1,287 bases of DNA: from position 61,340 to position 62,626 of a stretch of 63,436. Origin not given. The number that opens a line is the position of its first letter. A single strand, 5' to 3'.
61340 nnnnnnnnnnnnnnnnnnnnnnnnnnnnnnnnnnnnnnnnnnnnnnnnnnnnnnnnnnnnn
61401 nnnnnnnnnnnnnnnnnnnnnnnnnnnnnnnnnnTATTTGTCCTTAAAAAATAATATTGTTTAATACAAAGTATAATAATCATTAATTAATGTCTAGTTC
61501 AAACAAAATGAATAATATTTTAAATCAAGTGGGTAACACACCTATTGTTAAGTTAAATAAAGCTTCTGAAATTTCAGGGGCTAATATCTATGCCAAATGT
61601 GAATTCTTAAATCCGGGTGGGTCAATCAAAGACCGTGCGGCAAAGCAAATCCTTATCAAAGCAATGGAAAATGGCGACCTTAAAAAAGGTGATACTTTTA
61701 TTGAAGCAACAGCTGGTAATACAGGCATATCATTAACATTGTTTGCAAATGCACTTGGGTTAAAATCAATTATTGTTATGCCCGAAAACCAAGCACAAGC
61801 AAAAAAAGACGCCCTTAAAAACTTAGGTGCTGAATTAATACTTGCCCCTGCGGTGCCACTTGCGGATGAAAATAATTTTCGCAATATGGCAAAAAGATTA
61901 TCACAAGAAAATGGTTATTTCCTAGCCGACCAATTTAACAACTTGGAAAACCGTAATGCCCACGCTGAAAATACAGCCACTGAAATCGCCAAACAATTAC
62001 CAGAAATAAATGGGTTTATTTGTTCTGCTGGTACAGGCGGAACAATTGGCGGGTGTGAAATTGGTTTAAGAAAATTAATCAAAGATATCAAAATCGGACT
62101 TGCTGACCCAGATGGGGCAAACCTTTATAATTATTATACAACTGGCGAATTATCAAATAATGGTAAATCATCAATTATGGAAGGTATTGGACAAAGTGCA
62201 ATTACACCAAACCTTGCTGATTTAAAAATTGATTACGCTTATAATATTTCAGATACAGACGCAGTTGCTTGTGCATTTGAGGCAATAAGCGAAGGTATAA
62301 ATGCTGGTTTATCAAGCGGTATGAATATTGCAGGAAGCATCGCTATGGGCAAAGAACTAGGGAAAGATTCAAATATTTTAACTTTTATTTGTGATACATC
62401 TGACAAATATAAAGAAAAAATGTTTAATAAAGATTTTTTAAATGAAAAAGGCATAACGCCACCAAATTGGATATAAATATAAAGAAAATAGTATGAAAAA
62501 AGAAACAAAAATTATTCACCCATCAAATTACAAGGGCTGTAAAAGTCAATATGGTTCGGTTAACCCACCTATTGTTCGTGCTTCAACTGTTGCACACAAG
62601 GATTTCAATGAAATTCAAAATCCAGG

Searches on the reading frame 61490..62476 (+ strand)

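Call 79: search_protein_families(library=pfam, proteins=[window:61490-62476:+], max_evalue=0.000001)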
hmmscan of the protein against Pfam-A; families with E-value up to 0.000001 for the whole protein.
window:61490-62476:+ (328 aa): 1 family
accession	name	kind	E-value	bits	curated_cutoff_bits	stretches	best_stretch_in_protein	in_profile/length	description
PF00291.31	PALP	-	2.8e-65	221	35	1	11-302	2-295/295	Pyridoxal-phosphate dependent enzyme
